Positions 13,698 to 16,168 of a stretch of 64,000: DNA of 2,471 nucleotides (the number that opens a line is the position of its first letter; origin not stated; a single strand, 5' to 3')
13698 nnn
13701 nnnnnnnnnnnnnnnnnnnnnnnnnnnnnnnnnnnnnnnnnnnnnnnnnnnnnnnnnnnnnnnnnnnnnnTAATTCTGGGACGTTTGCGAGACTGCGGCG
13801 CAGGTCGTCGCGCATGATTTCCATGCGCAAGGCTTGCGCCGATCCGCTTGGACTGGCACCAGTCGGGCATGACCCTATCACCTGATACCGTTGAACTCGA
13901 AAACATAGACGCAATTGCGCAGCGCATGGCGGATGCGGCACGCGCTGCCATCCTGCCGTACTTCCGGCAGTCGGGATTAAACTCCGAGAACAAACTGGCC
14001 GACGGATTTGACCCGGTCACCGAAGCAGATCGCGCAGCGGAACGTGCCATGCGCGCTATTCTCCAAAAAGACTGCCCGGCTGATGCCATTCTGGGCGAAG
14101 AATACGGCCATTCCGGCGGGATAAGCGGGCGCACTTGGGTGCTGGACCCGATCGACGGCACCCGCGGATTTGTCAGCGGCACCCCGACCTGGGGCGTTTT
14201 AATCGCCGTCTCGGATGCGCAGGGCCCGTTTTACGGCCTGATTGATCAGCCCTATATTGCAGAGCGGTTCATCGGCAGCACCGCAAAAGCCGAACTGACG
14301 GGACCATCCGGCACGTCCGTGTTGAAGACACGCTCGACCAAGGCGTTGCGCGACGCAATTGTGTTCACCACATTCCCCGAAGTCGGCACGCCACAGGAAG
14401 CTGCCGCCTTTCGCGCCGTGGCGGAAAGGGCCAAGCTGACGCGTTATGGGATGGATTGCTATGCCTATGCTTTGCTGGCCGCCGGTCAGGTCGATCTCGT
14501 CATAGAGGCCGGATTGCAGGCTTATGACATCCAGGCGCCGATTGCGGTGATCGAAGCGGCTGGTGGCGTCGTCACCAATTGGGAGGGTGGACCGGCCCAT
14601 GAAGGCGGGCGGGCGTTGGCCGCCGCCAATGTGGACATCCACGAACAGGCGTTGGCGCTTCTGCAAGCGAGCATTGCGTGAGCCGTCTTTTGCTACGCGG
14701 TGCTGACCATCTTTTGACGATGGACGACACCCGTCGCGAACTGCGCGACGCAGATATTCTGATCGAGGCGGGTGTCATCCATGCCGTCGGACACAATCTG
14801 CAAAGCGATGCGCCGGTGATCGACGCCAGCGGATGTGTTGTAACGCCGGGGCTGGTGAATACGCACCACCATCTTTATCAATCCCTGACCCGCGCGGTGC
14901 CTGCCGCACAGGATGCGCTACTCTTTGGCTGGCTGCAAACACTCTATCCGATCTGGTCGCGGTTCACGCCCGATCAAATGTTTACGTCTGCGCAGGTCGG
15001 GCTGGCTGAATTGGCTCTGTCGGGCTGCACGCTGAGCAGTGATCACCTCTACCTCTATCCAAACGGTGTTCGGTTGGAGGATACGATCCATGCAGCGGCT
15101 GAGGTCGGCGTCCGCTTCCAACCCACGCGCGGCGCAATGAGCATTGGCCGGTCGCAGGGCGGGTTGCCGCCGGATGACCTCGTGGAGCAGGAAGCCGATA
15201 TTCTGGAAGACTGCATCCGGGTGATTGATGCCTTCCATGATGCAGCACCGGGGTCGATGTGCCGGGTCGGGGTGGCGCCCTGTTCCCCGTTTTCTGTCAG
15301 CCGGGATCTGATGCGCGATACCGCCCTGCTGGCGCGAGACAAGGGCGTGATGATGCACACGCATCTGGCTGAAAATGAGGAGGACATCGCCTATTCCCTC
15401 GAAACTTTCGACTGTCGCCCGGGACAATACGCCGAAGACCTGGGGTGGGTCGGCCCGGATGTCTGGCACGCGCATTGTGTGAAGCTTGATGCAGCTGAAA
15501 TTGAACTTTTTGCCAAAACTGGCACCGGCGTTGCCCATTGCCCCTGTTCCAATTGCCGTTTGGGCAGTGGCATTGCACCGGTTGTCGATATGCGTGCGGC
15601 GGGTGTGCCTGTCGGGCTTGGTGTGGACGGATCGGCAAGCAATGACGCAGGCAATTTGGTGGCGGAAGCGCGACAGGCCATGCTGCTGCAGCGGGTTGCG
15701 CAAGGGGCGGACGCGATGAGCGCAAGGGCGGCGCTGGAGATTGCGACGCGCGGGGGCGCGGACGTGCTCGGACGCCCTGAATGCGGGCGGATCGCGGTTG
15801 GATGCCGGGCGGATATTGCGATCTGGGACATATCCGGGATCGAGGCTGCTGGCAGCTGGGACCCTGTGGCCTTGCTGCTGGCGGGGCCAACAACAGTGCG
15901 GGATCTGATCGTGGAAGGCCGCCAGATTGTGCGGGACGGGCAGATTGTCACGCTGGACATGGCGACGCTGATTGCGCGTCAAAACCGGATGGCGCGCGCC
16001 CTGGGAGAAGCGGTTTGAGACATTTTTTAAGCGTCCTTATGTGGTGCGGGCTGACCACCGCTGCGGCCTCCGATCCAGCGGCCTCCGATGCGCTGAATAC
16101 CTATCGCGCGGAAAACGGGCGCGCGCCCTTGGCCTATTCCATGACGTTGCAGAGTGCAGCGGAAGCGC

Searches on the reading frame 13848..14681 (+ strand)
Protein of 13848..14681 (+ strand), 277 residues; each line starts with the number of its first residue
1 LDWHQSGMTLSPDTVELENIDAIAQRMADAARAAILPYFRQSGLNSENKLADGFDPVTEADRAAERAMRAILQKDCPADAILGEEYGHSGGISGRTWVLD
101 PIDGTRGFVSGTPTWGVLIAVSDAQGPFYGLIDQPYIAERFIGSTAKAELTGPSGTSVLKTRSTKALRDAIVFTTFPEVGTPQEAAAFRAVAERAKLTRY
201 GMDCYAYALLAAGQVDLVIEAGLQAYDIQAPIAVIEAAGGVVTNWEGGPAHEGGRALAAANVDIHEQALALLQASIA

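Call 70: search_protein_families(library=pfam, proteins=[window:13848-14681:+])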
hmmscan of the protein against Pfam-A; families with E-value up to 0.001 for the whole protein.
window:13848-14681:+ (277 aa): 1 family
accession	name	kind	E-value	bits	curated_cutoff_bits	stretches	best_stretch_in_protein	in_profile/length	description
PF00459.30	Inositol_P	-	1.8e-49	169.1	27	1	17-275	2-269/271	Inositol monophosphatase family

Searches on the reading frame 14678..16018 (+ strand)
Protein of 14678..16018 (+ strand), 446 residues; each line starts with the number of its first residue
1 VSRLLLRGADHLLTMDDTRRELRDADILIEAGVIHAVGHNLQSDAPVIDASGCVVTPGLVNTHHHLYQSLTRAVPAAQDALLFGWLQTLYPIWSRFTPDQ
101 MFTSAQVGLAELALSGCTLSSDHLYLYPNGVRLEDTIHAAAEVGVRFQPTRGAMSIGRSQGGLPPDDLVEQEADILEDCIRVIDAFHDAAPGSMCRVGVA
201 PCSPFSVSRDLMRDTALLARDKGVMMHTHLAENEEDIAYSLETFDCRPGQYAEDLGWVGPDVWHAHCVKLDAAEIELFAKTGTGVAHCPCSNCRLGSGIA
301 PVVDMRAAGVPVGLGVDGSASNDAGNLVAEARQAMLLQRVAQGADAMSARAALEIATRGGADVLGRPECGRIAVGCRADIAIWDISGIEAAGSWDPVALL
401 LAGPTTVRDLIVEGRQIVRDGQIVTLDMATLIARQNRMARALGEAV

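Call 70: search_protein_families(library=pfam, proteins=[window:14678-16018:+])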
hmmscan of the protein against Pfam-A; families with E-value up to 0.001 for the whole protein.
window:14678-16018:+ (446 aa): 2 families
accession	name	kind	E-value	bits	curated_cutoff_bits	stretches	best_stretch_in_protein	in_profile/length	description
PF01979.26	Amidohydro_1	-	3.8e-53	181.4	25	1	54-396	1-324/345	Amidohydrolase family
PF07969.17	Amidohydro_3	-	4e-19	69.9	29.7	2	97-417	153-471/472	Amidohydrolase family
